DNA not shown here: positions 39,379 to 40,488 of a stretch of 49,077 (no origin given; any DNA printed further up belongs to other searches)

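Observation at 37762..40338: ECF sigma / minimal anti-sigma operon whose dedicated output is two paralogous secreted proteins made of four copies of an unrecognised ~110-aa domain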

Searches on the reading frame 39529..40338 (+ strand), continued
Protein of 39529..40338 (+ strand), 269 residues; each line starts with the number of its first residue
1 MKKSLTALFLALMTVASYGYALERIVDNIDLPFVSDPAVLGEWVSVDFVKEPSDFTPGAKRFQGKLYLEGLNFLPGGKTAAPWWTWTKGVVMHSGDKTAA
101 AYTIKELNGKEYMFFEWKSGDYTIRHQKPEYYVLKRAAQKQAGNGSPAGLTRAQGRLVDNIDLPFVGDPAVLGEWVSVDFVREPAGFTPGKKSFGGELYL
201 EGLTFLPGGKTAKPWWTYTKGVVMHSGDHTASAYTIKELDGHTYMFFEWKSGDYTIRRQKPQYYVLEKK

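Call 28: search_protein_families(library=pfam, proteins=[L050:3690-4259:+, L054:6052-6690:+, L057:2035-2610:+, L058:5594-6151:+, L060:7274-7858:+, L061:7265-7840:+, L062:4528-5196:+, L064:7202-7840:+, L066:7499-7948:+, L037:7002-7568:+], max_evalue=0.001)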
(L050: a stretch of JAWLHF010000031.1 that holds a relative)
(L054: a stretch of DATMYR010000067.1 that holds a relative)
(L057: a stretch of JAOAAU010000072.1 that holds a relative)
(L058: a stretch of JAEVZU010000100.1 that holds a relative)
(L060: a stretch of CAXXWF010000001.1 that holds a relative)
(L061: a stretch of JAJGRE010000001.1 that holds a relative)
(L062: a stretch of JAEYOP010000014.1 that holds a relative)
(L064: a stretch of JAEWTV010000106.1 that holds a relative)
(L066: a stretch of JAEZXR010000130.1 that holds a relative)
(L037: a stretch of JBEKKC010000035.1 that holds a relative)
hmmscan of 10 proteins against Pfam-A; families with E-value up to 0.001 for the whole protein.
L050:3690-4259:+ (189 aa): 3 families
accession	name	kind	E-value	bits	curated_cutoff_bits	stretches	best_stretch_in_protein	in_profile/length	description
PF04542.20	Sigma70_r2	-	1.8e-15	56.9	24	1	22-88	2-70/71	Sigma-70 region 2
PF08281.18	Sigma70_r4_2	-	1.4e-11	44.3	25.7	1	116-167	3-54/54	Sigma-70, region 4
PF04545.22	Sigma70_r4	-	4.6e-08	32.9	24.1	1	121-168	2-49/50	Sigma-70, region 4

L054:6052-6690:+ (212 aa): 3 families
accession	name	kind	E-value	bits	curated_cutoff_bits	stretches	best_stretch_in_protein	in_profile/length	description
PF04542.20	Sigma70_r2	-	3.7e-13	49.5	24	1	45-111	2-70/71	Sigma-70 region 2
PF08281.18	Sigma70_r4_2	-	2e-12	47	25.7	1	138-188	2-52/54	Sigma-70, region 4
PF04545.22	Sigma70_r4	-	1.1e-08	34.9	24.1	1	145-190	3-48/50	Sigma-70, region 4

L057:2035-2610:+ (191 aa): 3 families
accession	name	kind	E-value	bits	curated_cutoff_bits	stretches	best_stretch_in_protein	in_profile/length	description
PF04542.20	Sigma70_r2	-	1.9e-16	60.1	24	1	24-90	2-70/71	Sigma-70 region 2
PF08281.18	Sigma70_r4_2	-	8e-10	38.7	25.7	1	118-167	3-52/54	Sigma-70, region 4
PF04545.22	Sigma70_r4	-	3.3e-09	36.5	24.1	1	124-171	3-50/50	Sigma-70, region 4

L058:5594-6151:+ (185 aa): 3 families
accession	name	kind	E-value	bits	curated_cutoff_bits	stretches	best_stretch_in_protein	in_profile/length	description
PF04542.20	Sigma70_r2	-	1.9e-17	63.2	24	1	18-85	1-70/71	Sigma-70 region 2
PF08281.18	Sigma70_r4_2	-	5.1e-11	42.5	25.7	1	113-164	3-54/54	Sigma-70, region 4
PF04545.22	Sigma70_r4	-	9.9e-09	35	24.1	1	119-165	3-49/50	Sigma-70, region 4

L060:7274-7858:+ (194 aa): 3 families
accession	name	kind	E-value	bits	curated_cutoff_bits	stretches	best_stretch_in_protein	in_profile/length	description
PF08281.18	Sigma70_r4_2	-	1.1e-12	47.9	25.7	1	120-170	2-52/54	Sigma-70, region 4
PF04542.20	Sigma70_r2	-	1.4e-12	47.7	24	1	27-93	2-70/71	Sigma-70 region 2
PF04545.22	Sigma70_r4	-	7.8e-10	38.6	24.1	1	126-172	2-48/50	Sigma-70, region 4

L061:7265-7840:+ (191 aa): 3 families
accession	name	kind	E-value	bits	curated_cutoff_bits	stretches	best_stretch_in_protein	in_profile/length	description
PF08281.18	Sigma70_r4_2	-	2.8e-12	46.5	25.7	1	123-169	8-54/54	Sigma-70, region 4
PF04542.20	Sigma70_r2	-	8.7e-12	45.1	24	1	23-90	1-70/71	Sigma-70 region 2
PF04545.22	Sigma70_r4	-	5.4e-11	42.3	24.1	1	125-171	4-50/50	Sigma-70, region 4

L062:4528-5196:+ (222 aa): 4 families
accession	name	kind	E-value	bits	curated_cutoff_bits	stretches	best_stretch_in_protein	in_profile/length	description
PF08281.18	Sigma70_r4_2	-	6.5e-10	39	25.7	1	143-195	2-54/54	Sigma-70, region 4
PF04545.22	Sigma70_r4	-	1.2e-07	31.6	24.1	1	148-191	1-44/50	Sigma-70, region 4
PF07638.17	Sigma70_ECF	-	5.4e-07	30.1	21.1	1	31-199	6-183/185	ECF sigma factor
PF04542.20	Sigma70_r2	-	0.00032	20.9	24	1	53-105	7-61/71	Sigma-70 region 2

L064:7202-7840:+ (212 aa): 4 families
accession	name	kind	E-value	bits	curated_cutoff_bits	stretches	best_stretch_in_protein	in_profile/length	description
PF08281.18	Sigma70_r4_2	-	7.5e-09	35.5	25.7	1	135-185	3-53/54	Sigma-70, region 4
PF04542.20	Sigma70_r2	-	3.6e-06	27.1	24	1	38-96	1-61/71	Sigma-70 region 2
PF07638.17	Sigma70_ECF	-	1.5e-05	25.4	21.1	1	21-189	5-182/185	ECF sigma factor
PF04545.22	Sigma70_r4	-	5.7e-05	23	24.1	1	140-182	2-44/50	Sigma-70, region 4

L066:7499-7948:+ (149 aa): 2 families
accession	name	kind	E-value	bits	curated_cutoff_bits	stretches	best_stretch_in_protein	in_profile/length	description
PF04542.20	Sigma70_r2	-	2.4e-14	53.3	24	1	24-90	2-70/71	Sigma-70 region 2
PF22029.2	PhyR_sigma2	-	0.00094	19.6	27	0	38-76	15-53/55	Sigma2 domain of PhyR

L037:7002-7568:+ (188 aa): 1 family
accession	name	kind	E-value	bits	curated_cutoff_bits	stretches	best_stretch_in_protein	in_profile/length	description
PF04542.20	Sigma70_r2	-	1.4e-09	38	24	1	30-96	1-68/71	Sigma-70 region 2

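Call 29: fold_search(model_id=the predicted structure, library=pdb)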
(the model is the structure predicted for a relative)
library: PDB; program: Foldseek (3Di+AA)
matches with E <= 10: 510; with E <= 0.001: 0
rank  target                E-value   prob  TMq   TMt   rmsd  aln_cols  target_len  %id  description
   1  9sn1                  1.9e-02  0.75  0.24  0.11  14.7       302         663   10  Lip3 DL-peptidase in the apo-state (released 2026-02-18)
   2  4gzv_B                3.7e-02  0.72  0.18  0.31   9.5       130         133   14  Crystal structure of a lipocalin family protein (BACOVA_00364) from Bacteroides ovatus ATCC 8483 at 1.95 A resolution (released 2012-11-07)
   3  4gzv_E                4.8e-02  0.63  0.19  0.31  10.3       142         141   13  Crystal structure of a lipocalin family protein (BACOVA_00364) from Bacteroides ovatus ATCC 8483 at 1.95 A resolution (released 2012-11-07)
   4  4gzv_C                5.4e-02  0.69  0.19  0.32   9.4       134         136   13  Crystal structure of a lipocalin family protein (BACOVA_00364) from Bacteroides ovatus ATCC 8483 at 1.95 A resolution (released 2012-11-07)
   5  4gzv_A                6.3e-02  0.63  0.18  0.31   9.6       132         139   13  Crystal structure of a lipocalin family protein (BACOVA_00364) from Bacteroides ovatus ATCC 8483 at 1.95 A resolution (released 2012-11-07)
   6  4iab_A                1.1e-01  0.54  0.20  0.32  10.1       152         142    9  Crystal structure of a putative monosaccharide binding protein (BACUNI_03039) from Bacteroides uniformis ATCC 8492 at  (released 2013-02-27)
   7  2o62_A                1.2e-01  0.10  0.15  0.15  22.4       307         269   11  CRYSTAL STRUCTURE OF A PROTEIN WITH UNKNOWN FUNCTION FROM DUF3598 FAMILY (NPUN_R4044) FROM NOSTOC PUNCTIFORME PCC 7310 (released 2007-02-13)
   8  7qfj_B                1.4e-01  0.12  0.16  0.19  10.9       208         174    7  Crystal structure of S-layer protein SlpX from Lactobacillus acidophilus, domain II (aa 194-362) (released 2022-12-21)
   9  4lqz                  1.8e-01  0.87  0.15  0.27   5.5        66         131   20  Crystal structure of a DUF4909 family protein (SAV1798) from Staphylococcus aureus subsp. aureus Mu50 at 1.92 A resoluti (released 2013-08-07)
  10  4i95_A                1.9e-01  0.51  0.20  0.34   9.7       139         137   12  Crystal structure of a Lipocalin-like protein (BACEGG_00036) from Bacteroides eggerthii DSM 20697 at 1.81 A resolution (released 2012-12-26)
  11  4iab_B                1.9e-01  0.41  0.19  0.33   9.8       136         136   12  Crystal structure of a putative monosaccharide binding protein (BACUNI_03039) from Bacteroides uniformis ATCC 8492 at  (released 2013-02-27)
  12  7x36_C                2.1e-01  0.04  0.10  0.08  21.5       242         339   11  Crystal Structure of hetero-Diels-Alderase EupfF (released 2023-04-05)
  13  5y2z_B                2.4e-01  0.07  0.12  0.11  20.7       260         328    5  Crystal structure of human LGI1 EPTP-ADAM22 complex (released 2018-05-02)
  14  4iab_D                3.0e-01  0.30  0.17  0.30   9.8       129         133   14  Crystal structure of a putative monosaccharide binding protein (BACUNI_03039) from Bacteroides uniformis ATCC 8492 at  (released 2013-02-27)
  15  3hol                  3.0e-01  0.05  0.12  0.07  18.8       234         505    7  The Structure of Intact Ap-TbpB (N and C lobes) (released 2009-10-06)
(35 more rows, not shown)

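Call 42: search_protein_families(library=pfam, proteins=[L049:4557-5246:+, L049:5793-6266:+, L049:9104-10267:+, L049:10272-13424:+, L060:9168-10106:+, L060:10114-10866:+, L060:10847-11596:+, L060:6204-6629:-, L060:4516-6132:-, L060:7827-8828:+], max_evalue=0.001)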
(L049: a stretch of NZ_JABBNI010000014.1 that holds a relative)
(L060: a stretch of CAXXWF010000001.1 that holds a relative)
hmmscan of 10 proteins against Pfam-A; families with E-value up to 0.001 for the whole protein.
L049:4557-5246:+ (229 aa): 1 family
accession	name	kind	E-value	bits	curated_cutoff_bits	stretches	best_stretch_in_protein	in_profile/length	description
PF12654.12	DUF3786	-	5.4e-51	173.1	27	1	27-202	1-174/176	Domain of unknown function (DUF3786)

L049:5793-6266:+ (157 aa): 2 families
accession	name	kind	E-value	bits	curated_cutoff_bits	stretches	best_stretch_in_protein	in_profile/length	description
PF09346.15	SMI1_KNR4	-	6.2e-09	37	25.4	1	13-138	7-124/125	SMI1 / KNR4 family (SUKH-1)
PF14568.11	SUKH_6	-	1e-07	32.9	27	1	13-136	4-118/119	SMI1-KNR4 cell-wall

L049:9104-10267:+ (387 aa): 3 families
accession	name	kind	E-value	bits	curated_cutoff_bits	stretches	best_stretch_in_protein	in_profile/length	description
PF00149.33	Metallophos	-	2.2e-17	64.5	21.5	1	1-219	1-189/191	Calcineurin-like phosphoesterase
PF12320.13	SbcD_C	-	8.4e-17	61.8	24.4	1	270-360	2-92/94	Type 5 capsule protein repressor C-terminal domain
PF12850.12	Metallophos_2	-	1.4e-05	25.6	27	1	1-98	1-60/154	Calcineurin-like phosphoesterase superfamily domain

L049:10272-13424:+ (1050 aa): 3 families
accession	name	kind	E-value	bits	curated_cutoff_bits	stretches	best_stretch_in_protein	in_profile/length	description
PF13476.12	AAA_23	-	2.8e-27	97.1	27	1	5-216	1-199/201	AAA domain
PF13558.12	SbcC_Walker_B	-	1.3e-08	35.4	27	1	944-1006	19-87/90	SbcC/RAD50-like, Walker B motif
PF13555.12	AAA_29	-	1.2e-05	25.4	27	1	16-55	14-49/61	P-loop containing region of AAA domain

L060:9168-10106:+ (312 aa): 3 families
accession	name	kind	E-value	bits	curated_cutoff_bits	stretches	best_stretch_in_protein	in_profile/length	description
PF09084.16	NMT1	-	9.6e-21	75.1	20.5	1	42-245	3-213/216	NMT1/THI5 like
PF13379.11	NMT1_2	-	7.8e-17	62.4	24.7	1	30-243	5-240/252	NMT1-like family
PF03180.19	Lipoprotein_9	-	4.1e-13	49.5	27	1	33-216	1-186/236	NlpA lipoprotein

L060:10114-10866:+ (250 aa): 3 families
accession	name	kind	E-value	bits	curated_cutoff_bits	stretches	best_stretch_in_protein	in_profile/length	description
PF00005.33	ABC_tran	-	1.1e-30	107.4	25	1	21-159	1-136/137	ABC transporter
PF13304.12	AAA_21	-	9.2e-06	26.4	27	0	34-63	2-41/304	AAA domain, putative AbiEii toxin, Type IV TA system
PF02463.25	SMC_N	-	0.00052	19.9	40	0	120-190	122-199/220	RecF/RecN/SMC N terminal domain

L060:10847-11596:+ (249 aa): 1 family
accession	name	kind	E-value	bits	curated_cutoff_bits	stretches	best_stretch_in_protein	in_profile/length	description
PF00528.27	BPD_transp_1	-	3.5e-24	86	26.4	1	76-242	1-175/184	Binding-protein-dependent transport system inner membrane component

L060:6204-6629:- (141 aa): 1 family
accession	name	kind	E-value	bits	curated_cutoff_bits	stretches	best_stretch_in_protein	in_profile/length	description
PF02082.26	Rrf2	-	3.8e-35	121.4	30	1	3-132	1-131/132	Iron-dependent Transcriptional regulator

L060:4516-6132:- (538 aa): 1 family
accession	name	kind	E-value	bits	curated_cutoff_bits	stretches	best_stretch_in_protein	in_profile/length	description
PF03063.25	Prismane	-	1.2e-166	555.8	27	1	7-533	1-512/513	Prismane/CO dehydrogenase family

L060:7827-8828:+ (333 aa): 0 families
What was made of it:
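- Tried and rejected: Nothing recurs (call 42).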

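Call 54: search_protein_families(library=pfam, proteins=[L076:5820-8408:+, L077:3991-6531:+, L029:1763-3334:+, L029:3369-4784:+, L038:7050-8738:+, L042:5696-7396:+, L032:6990-9392:+, L075:993-8843:+, L059:6596-7822:+, L025:2579-3376:+], max_evalue=0.001)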
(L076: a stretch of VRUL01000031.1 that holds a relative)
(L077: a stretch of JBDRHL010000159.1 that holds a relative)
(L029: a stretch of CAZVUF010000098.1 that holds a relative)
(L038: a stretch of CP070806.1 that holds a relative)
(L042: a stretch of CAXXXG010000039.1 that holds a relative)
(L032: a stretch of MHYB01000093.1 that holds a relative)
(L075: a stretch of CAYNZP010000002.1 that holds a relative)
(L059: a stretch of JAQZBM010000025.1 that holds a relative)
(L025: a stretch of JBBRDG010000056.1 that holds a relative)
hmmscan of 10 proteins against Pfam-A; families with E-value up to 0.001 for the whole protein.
L076:5820-8408:+ (862 aa): 0 families

L077:3991-6531:+ (846 aa): 7 families
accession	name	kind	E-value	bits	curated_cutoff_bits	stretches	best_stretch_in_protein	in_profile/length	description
PF22564.2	HAAS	-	1.3e-09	38.7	27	1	57-117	1-54/55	HAAS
PF13174.12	TPR_6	-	2.2e-07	31.5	26.3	0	513-542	2-31/33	Tetratricopeptide repeat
PF07719.23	TPR_2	-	3.4e-07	30.3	27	0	513-543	3-33/34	Tetratricopeptide repeat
PF00515.34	TPR_1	-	2.1e-05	24.6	27.8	0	513-542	3-32/34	Tetratricopeptide repeat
PF13428.12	TPR_14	-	3.3e-05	24.6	23.5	0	468-500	2-34/44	Tetratricopeptide repeat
PF13424.12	TPR_12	-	0.00071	20.2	30.1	0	474-539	10-73/77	Tetratricopeptide repeat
PF13181.12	TPR_8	-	0.00086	19.7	25.7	0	513-542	3-32/34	Tetratricopeptide repeat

L029:1763-3334:+ (523 aa): 2 families
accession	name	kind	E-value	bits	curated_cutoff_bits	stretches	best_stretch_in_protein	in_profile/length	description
PF22564.2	HAAS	-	2.3e-08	34.7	27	1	35-80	1-46/55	HAAS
PF07935.16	SSV1_ORF_D-335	-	3.2e-07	31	22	0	240-258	2-20/68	ORF D-335-like protein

L029:3369-4784:+ (471 aa): 1 family
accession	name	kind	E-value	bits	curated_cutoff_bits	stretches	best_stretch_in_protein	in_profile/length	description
PF07935.16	SSV1_ORF_D-335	-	2.3e-05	25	22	0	311-329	2-20/68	ORF D-335-like protein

L038:7050-8738:+ (562 aa): 1 family
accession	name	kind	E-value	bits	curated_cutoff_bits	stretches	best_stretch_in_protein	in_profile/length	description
PF22564.2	HAAS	-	1.3e-07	32.3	27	1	40-100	1-54/55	HAAS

L042:5696-7396:+ (566 aa): 2 families
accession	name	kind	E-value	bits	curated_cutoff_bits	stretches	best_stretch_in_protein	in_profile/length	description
PF22564.2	HAAS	-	0.00011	22.9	27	1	34-92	2-53/55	HAAS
PF10814.13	CwsA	-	0.00058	20.6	26.7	1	56-125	35-104/134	Cell wall synthesis protein CwsA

L032:6990-9392:+ (800 aa): 3 families
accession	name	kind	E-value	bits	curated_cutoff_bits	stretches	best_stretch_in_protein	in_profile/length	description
PF07705.17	CARDB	-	7.3e-09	36.2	22.7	1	626-714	21-99/101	CARDB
PF07935.16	SSV1_ORF_D-335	-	4.6e-08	33.7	22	0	579-601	2-24/68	ORF D-335-like protein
PF17210.9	SdrD_B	-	0.00089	19.9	29.7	0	412-468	35-90/112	SdrD B-like domain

L075:993-8843:+ (2616 aa): 11 families
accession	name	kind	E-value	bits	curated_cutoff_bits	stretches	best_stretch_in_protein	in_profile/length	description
PF05569.17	Peptidase_M56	-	1.5e-33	116.7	31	1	32-332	8-273/296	BlaR1 peptidase M56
PF13646.12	HEAT_2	-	5.3e-22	78.4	27.7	2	1241-1325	2-87/88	HEAT repeats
PF22461.2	SLBB_2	-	1.1e-14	54.7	27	1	788-872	2-79/79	SLBB domain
PF10531.15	SLBB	-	1.6e-09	37.8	27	0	789-823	2-35/55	SLBB domain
PF02563.21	Poly_export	-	3e-08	34.1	28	1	702-781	4-76/77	Polysaccharide biosynthesis/export protein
PF02985.28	HEAT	-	1.1e-05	25.6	23.5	0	1273-1298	4-28/31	HEAT repeat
PF12717.13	Cnd1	-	1.3e-05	25.7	26.4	1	1255-1331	3-88/162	non-SMC mitotic condensation complex subunit 1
PF13513.12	HEAT_EZ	-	2.2e-05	25.3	27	0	1269-1297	28-55/55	HEAT-like repeat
PF13620.12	CarboxypepD_reg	-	5.7e-05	23.8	32.3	1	1943-2004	2-64/82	Carboxypeptidase regulatory-like domain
PF03130.22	HEAT_PBS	-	6.9e-05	23.5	20.9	0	1290-1312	5-27/27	PBS lyase HEAT-like repeat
PF13715.12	CarbopepD_reg_2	-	0.00018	21.9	32.2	1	1943-2023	1-76/88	CarboxypepD_reg-like domain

L059:6596-7822:+ (408 aa): 1 family
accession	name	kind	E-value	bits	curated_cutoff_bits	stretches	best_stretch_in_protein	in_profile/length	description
PF00082.27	Peptidase_S8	-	6.2e-13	49.1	21.8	1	131-271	1-151/288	Subtilase family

L025:2579-3376:+ (265 aa): 1 family
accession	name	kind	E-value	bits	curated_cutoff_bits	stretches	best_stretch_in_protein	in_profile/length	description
PF09335.16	VTT_dom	-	9.2e-19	68.6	33.9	1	97-222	1-122/123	VTT domain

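Call 56: search_protein_families(library=pfam, proteins=[L029:1488-1829:+, L038:6739-7131:+, L042:5356-5760:+, L077:3686-3997:+, L043:889-1260:+, L043:1215-2762:+, L076:5365-5577:+, L076:5109-5384:+], max_evalue=0.001)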
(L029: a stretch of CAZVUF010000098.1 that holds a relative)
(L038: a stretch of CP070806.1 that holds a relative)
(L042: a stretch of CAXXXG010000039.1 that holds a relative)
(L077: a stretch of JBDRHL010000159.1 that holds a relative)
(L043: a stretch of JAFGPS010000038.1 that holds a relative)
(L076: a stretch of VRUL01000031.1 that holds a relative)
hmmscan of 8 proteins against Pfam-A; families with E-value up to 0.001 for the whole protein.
L029:1488-1829:+ (113 aa): 1 family
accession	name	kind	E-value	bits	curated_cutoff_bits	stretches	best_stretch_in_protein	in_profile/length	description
PF03551.20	PadR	-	5.5e-19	68.4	27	1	20-91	1-74/75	Transcriptional regulator PadR-like family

L038:6739-7131:+ (130 aa): 1 family
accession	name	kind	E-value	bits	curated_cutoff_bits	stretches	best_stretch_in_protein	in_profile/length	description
PF03551.20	PadR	-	1.8e-20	73.1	27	1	37-107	1-73/75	Transcriptional regulator PadR-like family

L042:5356-5760:+ (134 aa): 1 family
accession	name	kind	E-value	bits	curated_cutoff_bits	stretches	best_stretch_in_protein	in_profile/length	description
PF03551.20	PadR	-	4.8e-22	78.2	27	1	40-112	1-75/75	Transcriptional regulator PadR-like family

L077:3686-3997:+ (103 aa): 0 families

L043:889-1260:+ (123 aa): 1 family
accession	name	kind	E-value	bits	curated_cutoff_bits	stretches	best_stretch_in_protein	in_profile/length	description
PF03551.20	PadR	-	6.9e-23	80.9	27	1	30-101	1-74/75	Transcriptional regulator PadR-like family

L043:1215-2762:+ (515 aa): 2 families
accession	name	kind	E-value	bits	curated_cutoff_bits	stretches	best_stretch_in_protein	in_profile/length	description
PF22564.2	HAAS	-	3.4e-05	24.6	27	1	28-73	1-46/55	HAAS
PF07935.16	SSV1_ORF_D-335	-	8.9e-05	23.1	22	0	495-514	2-21/68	ORF D-335-like protein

L076:5365-5577:+ (70 aa): 0 families

L076:5109-5384:+ (91 aa): 0 families
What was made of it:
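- Closest known: PadR-HAAS two-gene signalling dyad. Same: Planctomycetota relatives have PadR followed by a HAAS-TM-modules protein (calls 54, 56).
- It is C-terminal to HAAS with PadR upstream in 4 loci (calls 54, 56).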

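Call 59: search_protein_representatives(alignment_id=A2)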
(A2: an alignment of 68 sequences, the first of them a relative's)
Query: 68 sequences, 260 profile positions. Proteins with E-value up to 0.001 (for the whole library): 1213; up to 1e-10: 959; up to 1e-30: 517. The best 150 are listed.
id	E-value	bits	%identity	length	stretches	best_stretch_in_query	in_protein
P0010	8.0e-195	660.8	-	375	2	31-260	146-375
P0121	1.1e-152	522.7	-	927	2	18-259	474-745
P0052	3.5e-150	514.5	-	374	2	20-259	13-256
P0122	2.8e-149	511.5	-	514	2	23-260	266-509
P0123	5.8e-125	431.8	-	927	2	17-260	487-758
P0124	8.1e-116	401.9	-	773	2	37-260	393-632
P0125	2.0e-112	390.8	-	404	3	155-259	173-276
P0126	1.9e-110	384.3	-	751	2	7-259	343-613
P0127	5.8e-109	379.4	-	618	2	37-259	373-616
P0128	2.3e-106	370.9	-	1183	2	34-259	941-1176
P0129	1.8e-105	367.9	-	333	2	83-259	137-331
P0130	6.3e-104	362.9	-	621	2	15-259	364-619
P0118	3.8e-103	360.4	-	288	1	10-259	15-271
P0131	2.2e-102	357.9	-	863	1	23-259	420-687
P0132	8.7e-102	355.9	-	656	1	23-259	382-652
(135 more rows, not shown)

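Call 62: search_protein_families(library=pfam, alignment_id=A6, max_evalue=0.00001)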
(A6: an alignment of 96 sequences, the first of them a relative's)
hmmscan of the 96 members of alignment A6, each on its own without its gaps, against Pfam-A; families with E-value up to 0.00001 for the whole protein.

A. member 1, P0121 (927 aa): 1 family
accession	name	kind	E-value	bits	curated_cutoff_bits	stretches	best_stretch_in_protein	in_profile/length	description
PF07935.16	SSV1_ORF_D-335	-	1.6e-08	35.2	22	0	583-601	2-20/68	ORF D-335-like protein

B. families by the number of members that match (of 96 scanned): 22 families
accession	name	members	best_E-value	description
PF05569.17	Peptidase_M56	32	3.9e-72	BlaR1 peptidase M56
PF13411.12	MerR_1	9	4.4e-18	MerR HTH family regulatory protein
PF00376.29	MerR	9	1.9e-13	MerR family regulatory protein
PF07935.16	SSV1_ORF_D-335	3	1.6e-08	ORF D-335-like protein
PF09278.17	MerR-DNA-bind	3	5.3e-07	MerR, DNA binding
PF00082.27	Peptidase_S8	2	2.5e-11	Subtilase family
PF07705.17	CARDB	2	3.3e-09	CARDB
PF22564.2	HAAS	2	3.5e-07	HAAS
PF13211.12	DUF4019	1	1.9e-36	Protein of unknown function (DUF4019)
PF07833.16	Cu_amine_oxidN1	1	9.5e-24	Copper amine oxidase N-terminal domain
PF19124.5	DUF5808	1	1.5e-11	Family of unknown function (DUF5808)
PF13181.12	TPR_8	1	8.1e-11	Tetratricopeptide repeat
PF16253.10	DUF4909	1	1.2e-10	Domain of unknown function (DUF4909)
PF01476.26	LysM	1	1.3e-10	LysM domain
PF00515.34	TPR_1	1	1.8e-10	Tetratricopeptide repeat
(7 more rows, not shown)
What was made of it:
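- Among 96 cluster representatives, 32 carry M56 and 9 a MerR HTH (call 62).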
